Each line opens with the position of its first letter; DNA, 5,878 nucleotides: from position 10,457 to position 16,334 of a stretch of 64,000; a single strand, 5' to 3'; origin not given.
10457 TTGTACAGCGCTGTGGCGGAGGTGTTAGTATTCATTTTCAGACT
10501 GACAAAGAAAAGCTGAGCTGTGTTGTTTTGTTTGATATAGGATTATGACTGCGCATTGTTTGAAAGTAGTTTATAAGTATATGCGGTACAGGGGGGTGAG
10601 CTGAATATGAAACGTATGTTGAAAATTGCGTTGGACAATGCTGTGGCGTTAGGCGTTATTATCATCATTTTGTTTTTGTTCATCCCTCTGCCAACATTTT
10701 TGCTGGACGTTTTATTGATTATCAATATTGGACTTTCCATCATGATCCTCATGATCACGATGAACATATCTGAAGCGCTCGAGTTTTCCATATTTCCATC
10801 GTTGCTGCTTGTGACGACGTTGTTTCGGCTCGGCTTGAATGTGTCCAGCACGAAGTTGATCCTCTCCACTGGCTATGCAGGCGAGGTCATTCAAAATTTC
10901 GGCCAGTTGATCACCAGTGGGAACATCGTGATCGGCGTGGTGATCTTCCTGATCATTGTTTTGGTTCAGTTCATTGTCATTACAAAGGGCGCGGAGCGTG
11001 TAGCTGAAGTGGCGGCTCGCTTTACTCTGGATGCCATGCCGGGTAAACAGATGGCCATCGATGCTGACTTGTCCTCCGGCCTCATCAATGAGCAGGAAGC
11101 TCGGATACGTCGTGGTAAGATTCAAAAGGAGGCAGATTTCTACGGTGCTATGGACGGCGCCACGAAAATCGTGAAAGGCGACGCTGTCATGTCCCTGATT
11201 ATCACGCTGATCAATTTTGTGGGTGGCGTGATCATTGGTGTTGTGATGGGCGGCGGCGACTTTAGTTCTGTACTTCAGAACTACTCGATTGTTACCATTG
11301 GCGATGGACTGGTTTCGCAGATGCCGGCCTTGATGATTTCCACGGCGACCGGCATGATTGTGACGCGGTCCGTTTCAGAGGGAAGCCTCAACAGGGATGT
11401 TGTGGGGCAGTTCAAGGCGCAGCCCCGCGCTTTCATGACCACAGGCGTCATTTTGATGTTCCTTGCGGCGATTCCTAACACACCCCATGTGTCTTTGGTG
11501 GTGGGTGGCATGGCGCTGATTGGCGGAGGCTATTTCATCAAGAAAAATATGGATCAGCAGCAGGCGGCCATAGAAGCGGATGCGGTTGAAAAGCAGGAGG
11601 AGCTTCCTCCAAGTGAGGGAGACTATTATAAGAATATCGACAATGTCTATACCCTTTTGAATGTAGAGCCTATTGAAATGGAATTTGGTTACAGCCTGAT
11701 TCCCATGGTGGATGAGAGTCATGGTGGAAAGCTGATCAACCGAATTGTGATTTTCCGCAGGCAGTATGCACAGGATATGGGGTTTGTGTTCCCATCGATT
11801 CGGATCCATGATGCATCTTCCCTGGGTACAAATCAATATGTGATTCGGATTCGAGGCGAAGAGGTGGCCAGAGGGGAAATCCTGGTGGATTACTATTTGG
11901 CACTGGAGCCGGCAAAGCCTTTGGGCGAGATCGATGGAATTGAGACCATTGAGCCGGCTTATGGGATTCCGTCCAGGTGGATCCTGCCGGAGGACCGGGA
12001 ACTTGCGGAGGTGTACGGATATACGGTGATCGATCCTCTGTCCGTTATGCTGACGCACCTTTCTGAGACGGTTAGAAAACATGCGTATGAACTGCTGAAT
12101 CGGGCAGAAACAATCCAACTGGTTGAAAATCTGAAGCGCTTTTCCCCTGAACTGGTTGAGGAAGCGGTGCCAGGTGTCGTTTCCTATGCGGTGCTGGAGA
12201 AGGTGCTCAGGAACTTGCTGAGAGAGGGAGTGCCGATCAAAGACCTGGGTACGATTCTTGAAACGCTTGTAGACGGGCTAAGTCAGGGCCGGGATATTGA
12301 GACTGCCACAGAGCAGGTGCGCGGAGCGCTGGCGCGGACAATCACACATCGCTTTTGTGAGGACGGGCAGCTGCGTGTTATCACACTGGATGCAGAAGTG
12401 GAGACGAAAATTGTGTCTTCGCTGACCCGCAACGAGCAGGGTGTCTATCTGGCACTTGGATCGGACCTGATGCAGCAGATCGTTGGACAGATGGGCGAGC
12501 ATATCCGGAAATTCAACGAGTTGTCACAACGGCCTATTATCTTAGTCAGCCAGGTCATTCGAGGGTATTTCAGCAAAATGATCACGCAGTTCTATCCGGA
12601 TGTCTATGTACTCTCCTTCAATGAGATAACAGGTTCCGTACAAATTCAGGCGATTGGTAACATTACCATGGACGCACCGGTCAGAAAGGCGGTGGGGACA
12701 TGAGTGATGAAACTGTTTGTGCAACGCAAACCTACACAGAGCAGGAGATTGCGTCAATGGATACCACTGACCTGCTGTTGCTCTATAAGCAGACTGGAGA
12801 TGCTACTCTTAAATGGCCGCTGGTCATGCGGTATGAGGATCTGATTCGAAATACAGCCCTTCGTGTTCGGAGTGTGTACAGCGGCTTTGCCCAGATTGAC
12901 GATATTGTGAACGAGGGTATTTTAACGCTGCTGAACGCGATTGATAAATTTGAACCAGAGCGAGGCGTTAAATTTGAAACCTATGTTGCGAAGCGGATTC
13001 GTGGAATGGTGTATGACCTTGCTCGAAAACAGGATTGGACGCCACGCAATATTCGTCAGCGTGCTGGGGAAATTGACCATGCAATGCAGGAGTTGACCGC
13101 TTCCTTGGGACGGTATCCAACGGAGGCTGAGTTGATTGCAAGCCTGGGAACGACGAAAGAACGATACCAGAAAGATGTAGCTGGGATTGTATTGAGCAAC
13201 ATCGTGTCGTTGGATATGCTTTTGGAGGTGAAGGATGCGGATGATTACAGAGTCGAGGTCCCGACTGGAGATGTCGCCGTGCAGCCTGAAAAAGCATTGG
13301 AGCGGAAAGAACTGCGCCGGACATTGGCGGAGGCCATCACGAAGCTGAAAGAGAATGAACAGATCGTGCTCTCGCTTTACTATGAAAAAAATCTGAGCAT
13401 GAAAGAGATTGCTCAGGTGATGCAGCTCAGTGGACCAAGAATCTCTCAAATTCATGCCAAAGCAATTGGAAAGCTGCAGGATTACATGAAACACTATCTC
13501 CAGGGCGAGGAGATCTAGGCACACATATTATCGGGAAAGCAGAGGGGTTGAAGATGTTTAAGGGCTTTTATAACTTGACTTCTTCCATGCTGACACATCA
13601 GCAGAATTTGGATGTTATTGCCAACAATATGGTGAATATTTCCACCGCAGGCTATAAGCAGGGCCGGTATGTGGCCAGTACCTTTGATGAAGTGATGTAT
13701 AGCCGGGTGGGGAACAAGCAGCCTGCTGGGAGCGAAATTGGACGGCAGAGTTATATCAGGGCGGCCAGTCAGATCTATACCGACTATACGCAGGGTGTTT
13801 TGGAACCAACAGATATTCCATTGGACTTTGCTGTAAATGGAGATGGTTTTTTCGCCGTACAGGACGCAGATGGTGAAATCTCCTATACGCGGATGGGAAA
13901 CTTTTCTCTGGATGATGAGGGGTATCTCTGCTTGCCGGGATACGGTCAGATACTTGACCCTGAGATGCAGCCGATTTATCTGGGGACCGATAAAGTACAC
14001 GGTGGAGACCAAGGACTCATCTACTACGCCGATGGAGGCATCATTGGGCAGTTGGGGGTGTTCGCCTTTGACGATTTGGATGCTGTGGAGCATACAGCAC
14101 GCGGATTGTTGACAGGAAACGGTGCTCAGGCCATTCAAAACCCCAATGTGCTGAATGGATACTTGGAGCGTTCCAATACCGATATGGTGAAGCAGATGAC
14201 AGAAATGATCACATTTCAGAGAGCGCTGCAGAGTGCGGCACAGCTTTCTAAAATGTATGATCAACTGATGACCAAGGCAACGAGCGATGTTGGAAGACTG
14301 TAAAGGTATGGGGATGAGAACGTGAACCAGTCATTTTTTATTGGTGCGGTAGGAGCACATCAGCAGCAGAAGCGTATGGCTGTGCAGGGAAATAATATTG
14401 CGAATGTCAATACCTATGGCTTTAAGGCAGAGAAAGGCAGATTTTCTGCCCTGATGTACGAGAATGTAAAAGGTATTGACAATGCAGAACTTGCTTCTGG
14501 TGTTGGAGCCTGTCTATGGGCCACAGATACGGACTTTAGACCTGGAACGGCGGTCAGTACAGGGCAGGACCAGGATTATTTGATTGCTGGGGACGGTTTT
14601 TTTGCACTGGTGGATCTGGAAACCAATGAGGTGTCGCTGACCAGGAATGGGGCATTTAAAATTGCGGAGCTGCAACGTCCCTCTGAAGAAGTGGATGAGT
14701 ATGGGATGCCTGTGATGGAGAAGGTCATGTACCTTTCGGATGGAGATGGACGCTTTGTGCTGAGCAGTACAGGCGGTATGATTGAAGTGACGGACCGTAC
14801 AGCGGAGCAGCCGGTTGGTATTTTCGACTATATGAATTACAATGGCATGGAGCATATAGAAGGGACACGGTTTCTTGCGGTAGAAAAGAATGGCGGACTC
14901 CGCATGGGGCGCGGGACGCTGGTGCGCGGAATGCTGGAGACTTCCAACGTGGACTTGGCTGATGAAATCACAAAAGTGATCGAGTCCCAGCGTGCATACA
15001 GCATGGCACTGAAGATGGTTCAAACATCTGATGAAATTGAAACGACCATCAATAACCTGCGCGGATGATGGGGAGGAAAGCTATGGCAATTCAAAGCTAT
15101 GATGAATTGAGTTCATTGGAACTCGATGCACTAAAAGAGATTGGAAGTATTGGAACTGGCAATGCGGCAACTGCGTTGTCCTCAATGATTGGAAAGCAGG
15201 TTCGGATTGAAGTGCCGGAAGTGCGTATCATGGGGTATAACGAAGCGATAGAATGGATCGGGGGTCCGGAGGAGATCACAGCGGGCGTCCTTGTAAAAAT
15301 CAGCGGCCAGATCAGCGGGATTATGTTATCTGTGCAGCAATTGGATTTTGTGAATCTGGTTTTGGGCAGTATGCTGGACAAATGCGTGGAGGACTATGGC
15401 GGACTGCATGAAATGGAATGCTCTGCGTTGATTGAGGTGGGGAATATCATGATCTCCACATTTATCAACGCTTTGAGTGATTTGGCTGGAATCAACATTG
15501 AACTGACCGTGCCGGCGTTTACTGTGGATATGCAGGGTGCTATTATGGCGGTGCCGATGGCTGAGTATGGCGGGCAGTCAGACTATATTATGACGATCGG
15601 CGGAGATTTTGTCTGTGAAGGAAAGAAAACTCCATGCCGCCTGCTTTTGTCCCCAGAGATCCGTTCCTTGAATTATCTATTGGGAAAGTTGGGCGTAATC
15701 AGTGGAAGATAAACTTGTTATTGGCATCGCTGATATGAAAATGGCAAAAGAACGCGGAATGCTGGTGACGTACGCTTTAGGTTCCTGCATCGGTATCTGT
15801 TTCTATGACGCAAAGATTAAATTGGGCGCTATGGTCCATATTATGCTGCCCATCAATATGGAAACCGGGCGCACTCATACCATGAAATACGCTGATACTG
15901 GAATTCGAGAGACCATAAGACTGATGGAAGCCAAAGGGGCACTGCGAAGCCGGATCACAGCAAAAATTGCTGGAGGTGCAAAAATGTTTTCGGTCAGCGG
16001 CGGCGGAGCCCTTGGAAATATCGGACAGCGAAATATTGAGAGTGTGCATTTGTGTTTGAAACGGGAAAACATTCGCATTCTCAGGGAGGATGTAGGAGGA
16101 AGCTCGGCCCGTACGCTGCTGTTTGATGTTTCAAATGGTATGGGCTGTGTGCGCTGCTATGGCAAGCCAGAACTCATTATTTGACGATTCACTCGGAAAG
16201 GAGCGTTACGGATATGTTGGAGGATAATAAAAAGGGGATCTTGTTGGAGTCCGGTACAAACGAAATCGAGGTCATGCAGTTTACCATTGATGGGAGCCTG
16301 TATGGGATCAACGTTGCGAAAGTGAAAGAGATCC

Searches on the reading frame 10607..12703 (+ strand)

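Call 14: search_protein_families(library=ncbifam, proteins=[window:10607-12703:+], max_evalue=0.0001)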
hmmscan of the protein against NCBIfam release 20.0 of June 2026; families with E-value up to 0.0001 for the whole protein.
window:10607-12703:+ (698 aa): 5 families
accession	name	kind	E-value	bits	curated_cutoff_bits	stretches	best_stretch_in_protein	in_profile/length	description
TIGR01398.1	FlhA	equivalog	9.4e-240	797.5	772.1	1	12-686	5-678/678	flagellar biosynthesis protein FlhA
TIGR01399.1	hrcV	equivalog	8.5e-179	596.2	692.25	1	12-686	6-677/677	type III secretion system export apparatus subunit SctV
NF011865.0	PRK15337.1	equivalog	1.8e-150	502.5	800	1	17-686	21-686/686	EscV/YscV/HrcV family type III secretion system export apparatus protein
NF009363.0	PRK12720.1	equivalog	1.6e-137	459.8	993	1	12-688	20-673/683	EscV/YscV/HrcV family type III secretion system export apparatus protein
NF004571.0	PRK05910.1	equivalog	1.3e-87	294.7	670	2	18-349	17-338/584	type III secretion system protein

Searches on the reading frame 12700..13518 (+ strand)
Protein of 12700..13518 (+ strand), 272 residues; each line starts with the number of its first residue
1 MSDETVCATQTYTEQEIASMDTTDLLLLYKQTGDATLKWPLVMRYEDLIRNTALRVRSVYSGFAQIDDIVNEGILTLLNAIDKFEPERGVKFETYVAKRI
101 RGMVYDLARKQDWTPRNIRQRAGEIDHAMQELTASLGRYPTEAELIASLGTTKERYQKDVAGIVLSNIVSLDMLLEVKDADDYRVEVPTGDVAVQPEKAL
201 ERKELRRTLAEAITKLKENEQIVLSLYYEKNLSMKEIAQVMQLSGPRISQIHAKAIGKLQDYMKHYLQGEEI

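Call 14: search_protein_families(library=ncbifam, proteins=[window:12700-13518:+], max_evalue=0.0001)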
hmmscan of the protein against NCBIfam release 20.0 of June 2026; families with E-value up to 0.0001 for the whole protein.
window:12700-13518:+ (272 aa): 74 families (the best 25 are shown)
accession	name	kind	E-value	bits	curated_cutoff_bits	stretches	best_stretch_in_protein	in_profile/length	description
TIGR02479.1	FliA_WhiG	subfamily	9.1e-65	218.5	189.6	1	41-263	1-223/224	FliA/WhiG family RNA polymerase sigma factor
NF004935.0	PRK06288.1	equivalog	2.6e-58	197.8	343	1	10-261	7-260/270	RNA polymerase sigma factor WhiG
NF005413.0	PRK06986.1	subfamily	2.6e-56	191.1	201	1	28-265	6-238/241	RNA polymerase sigma factor FliA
NF005809.0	PRK07670.1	equivalog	1.4e-51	175.4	326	1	34-265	21-252/255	FliA/WhiG family RNA polymerase sigma factor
NF004572.0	PRK05911.1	equivalog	5.8e-39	134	378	1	20-262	7-252/257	RNA polymerase sigma factor sigma-28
TIGR02937.1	sigma70-ECF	superfamily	1.9e-34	118.7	42.9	1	41-263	6-165/165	sigma-70 family RNA polymerase sigma factor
NF009091.0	PRK12427.1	equivalog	2.1e-32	112.6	339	1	64-263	43-231/233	FliA/WhiG family RNA polymerase sigma factor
TIGR02980.1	SigBFG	subfamily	3.8e-28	98.7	234.35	1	40-263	7-226/227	SigB/SigF/SigG family RNA polymerase sigma factor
NF005644.0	PRK07408.1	subfamily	3.3e-25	89.2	261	1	14-265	5-255/258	RNA polymerase sigma factor SigF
TIGR02941.1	Sigma_B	equivalog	9.4e-24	84.2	315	1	26-262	19-252/255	RNA polymerase sigma factor SigB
TIGR02997.1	Sig70-cyanoRpoD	subfamily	2.3e-22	79.6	384.5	1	66-259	101-297/298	RNA polymerase sigma factor, RpoD/SigA family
NF005514.0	PRK07122.1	subfamily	1.1e-19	70.7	372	1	65-263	66-263/264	RNA polymerase sigma factor SigF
TIGR02393.1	RpoD_Cterm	equivalog_domain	2.2e-19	70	354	1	65-264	26-229/238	RNA polymerase sigma factor RpoD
TIGR02394.1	rpoS_proteo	equivalog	2.8e-19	69.7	378.7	1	61-265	69-276/285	RNA polymerase sigma factor RpoS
NF004615.0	PRK05949.1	subfamily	7.6e-17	61.2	530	1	67-260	119-315/327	RNA polymerase sigma factor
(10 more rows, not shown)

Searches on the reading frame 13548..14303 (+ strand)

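Call 14: search_protein_families(library=ncbifam, proteins=[window:13548-14303:+], max_evalue=0.0001)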
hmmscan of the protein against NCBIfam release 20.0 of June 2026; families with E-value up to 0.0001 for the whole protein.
window:13548-14303:+ (251 aa): 22 families
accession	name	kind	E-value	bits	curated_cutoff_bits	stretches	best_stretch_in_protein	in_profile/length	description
TIGR03506.1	FlgEFG_subfam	subfamily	2.9e-43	148.9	70.25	2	6-128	2-114/351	flagellar hook-basal body complex protein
TIGR02490.1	flgF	equivalog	3.1e-41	141.3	178.5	1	7-227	1-217/218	flagellar basal-body rod protein FlgF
NF009332.0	PRK12690.1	equivalog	5.6e-33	114.2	288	1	18-243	16-231/239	flagellar hook-basal body complex protein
NF009331.1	PRK12689.1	equivalog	2.5e-32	112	347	1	12-244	10-244/252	flagellar basal-body rod protein FlgF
TIGR02488.1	flgG_G_neg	equivalog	5.1e-32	111.4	252.75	1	13-245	8-256/259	flagellar basal-body rod protein FlgG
NF009282.1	PRK12642.1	equivalog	4.2e-31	108.1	242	1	4-248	2-237/239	flagellar basal-body rod protein FlgF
NF009278.1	PRK12636.1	equivalog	1.6e-30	106.5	350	1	3-239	1-253/263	flagellar basal body rod protein FlgG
NF004241.1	PRK05682.1-5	equivalog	5.8e-30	104.8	469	2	3-134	1-133/446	flagellar hook protein FlgE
NF004238.1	PRK05682.1-1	equivalog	1.4e-27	97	400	1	11-128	7-114/414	flagellar hook protein FlgE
NF009280.2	PRK12640.1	subfamily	5.3e-24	85.1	210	1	17-242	15-237/246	flagellar basal body rod protein FlgF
NF009456.0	PRK12816.1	equivalog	2.1e-23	83.3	416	1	3-244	1-259/264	flagellar basal body rod protein FlgG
NF005286.1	PRK06803.1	equivalog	1.7e-20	73.5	467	1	12-128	8-109/402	flagellar hook protein FlgE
NF004242.0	PRK05682.2-1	equivalog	2.2e-19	69.5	365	1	12-128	12-120/422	flagellar hook protein FlgE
NF004243.1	PRK05682.2-2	equivalog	2.7e-19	69.5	801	1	12-128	12-117/420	flagellar hook protein FlgE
NF004240.1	PRK05682.1-4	equivalog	5e-18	65.6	472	1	12-127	8-117/443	flagellar hook protein FlgE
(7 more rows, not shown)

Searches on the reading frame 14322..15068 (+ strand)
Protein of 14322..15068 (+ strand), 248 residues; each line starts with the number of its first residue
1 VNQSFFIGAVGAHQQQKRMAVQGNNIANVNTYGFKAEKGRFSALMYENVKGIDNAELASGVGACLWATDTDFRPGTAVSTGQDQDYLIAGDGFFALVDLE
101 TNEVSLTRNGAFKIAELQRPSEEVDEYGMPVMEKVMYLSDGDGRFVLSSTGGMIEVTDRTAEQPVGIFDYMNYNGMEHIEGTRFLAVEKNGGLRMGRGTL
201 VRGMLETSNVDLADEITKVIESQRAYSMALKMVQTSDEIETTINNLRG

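Call 14: search_protein_families(library=ncbifam, proteins=[window:14322-15068:+], max_evalue=0.0001)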
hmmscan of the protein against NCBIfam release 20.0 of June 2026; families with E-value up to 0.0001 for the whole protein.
window:14322-15068:+ (248 aa): 25 families
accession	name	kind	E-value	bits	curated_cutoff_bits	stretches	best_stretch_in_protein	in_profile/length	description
TIGR03506.1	FlgEFG_subfam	subfamily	1.1e-38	133.9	70.25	2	4-115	2-108/351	flagellar hook-basal body complex protein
TIGR02488.1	flgG_G_neg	equivalog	7e-37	127.3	252.75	1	6-246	3-258/259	flagellar basal-body rod protein FlgG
NF004241.1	PRK05682.1-5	equivalog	7.9e-32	110.9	469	2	1-116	1-122/446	flagellar hook protein FlgE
TIGR02490.1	flgF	equivalog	3.3e-30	105.3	178.5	1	6-226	2-217/218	flagellar basal-body rod protein FlgF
NF009278.1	PRK12636.1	equivalog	6.1e-29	101.3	350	1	1-247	1-262/263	flagellar basal body rod protein FlgG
NF009332.0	PRK12690.1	equivalog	1.5e-26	93.2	288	1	16-247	16-237/239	flagellar hook-basal body complex protein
NF004238.1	PRK05682.1-1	equivalog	2.2e-26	93.1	400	2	4-116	2-109/414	flagellar hook protein FlgE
NF009456.0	PRK12816.1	equivalog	2.4e-26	93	416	1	1-247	1-263/264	flagellar basal body rod protein FlgG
NF004243.1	PRK05682.2-2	equivalog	4.2e-25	88.6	801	2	10-115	12-111/420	flagellar hook protein FlgE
NF009280.2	PRK12640.1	subfamily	5.5e-24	85.1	210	1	1-246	1-242/246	flagellar basal body rod protein FlgF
NF004242.0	PRK05682.2-1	equivalog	8.1e-20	71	365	2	14-114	16-113/422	flagellar hook protein FlgE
NF004240.1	PRK05682.1-4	equivalog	2e-19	70.2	472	1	4-116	2-113/443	flagellar hook protein FlgE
NF005286.1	PRK06803.1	equivalog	5e-19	68.7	467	2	4-113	2-101/402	flagellar hook protein FlgE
TIGR02489.1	flgE_epsilon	equivalog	6.7e-19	67.9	412.85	2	3-114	3-122/719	flagellar hook protein FlgE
NF009282.1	PRK12642.1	equivalog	7.3e-18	64.8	242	1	1-243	1-234/239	flagellar basal-body rod protein FlgF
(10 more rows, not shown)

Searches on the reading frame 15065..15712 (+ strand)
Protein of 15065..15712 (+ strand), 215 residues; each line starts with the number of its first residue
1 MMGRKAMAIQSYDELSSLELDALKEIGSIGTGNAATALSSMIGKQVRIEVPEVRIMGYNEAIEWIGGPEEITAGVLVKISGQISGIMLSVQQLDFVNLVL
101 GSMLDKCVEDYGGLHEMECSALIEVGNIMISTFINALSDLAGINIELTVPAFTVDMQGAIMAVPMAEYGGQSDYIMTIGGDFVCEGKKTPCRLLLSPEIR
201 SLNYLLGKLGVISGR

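Call 14: search_protein_families(library=ncbifam, proteins=[window:15065-15712:+], max_evalue=0.0001)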
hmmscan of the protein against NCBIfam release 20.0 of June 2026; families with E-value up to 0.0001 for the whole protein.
window:15065-15712:+ (215 aa): 4 families
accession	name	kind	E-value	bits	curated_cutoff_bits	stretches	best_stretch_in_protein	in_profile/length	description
NF041093.1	CheC_Thtogales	equivalog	5.7e-47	160.2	250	1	14-211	2-201/201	CheY-P phosphatase CheC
NF005995.1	PRK08119.1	equivalog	8.9e-14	51.7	218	1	10-153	29-170/376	flagellar motor switch phosphatase FliY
NF005275.1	PRK06782.1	equivalog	3e-12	46.1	681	1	14-152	6-142/516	flagellar motor switch protein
NF041094.1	CheX_Thtogales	equivalog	7.5e-05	22.6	280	0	7-53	73-118/152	CheY-P phosphatase CheX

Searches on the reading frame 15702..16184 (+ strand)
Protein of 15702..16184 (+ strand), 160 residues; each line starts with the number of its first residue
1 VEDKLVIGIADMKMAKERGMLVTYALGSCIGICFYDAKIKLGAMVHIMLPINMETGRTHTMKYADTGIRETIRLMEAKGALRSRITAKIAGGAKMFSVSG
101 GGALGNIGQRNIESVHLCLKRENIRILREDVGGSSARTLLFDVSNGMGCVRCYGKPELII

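Call 14: search_protein_families(library=ncbifam, proteins=[window:15702-16184:+], max_evalue=0.0001)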
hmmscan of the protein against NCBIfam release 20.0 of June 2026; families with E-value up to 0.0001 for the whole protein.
window:15702-16184:+ (160 aa): 9 families
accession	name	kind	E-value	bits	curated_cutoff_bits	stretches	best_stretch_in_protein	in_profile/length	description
NF041119.1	CheD_Thtga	equivalog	2e-41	142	240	1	4-154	2-150/160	chemoreceptor glutamine deamidase/glutamate methylesterase CheD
NF010015.0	PRK13490.1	equivalog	3.8e-39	134.3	251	1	4-154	5-156/162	chemoreceptor glutamine deamidase CheD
NF010018.0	PRK13495.1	equivalog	2.4e-38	131.8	243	1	4-154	3-149/159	chemoreceptor glutamine deamidase CheD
NF010013.0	PRK13487.1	equivalog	1.8e-24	86.3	223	1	17-151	37-168/201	chemoreceptor glutamine deamidase CheD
NF010020.0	PRK13498.1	equivalog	1.1e-19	70.9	236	1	12-151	17-156/168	chemoreceptor glutamine deamidase CheD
NF010014.0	PRK13489.1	equivalog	3.3e-19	70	290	1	19-151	34-166/238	chemoreceptor glutamine deamidase CheD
NF010016.0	PRK13493.1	equivalog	1.3e-15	57.8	369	1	20-151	58-193/227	chemoreceptor glutamine deamidase CheD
NF010019.0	PRK13497.1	equivalog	3.3e-13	49.8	313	1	11-146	16-148/184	chemoreceptor glutamine deamidase CheD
NF010017.0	PRK13494.1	equivalog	1.1e-06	28.4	285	1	21-140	28-144/163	chemoreceptor glutamine deamidase CheD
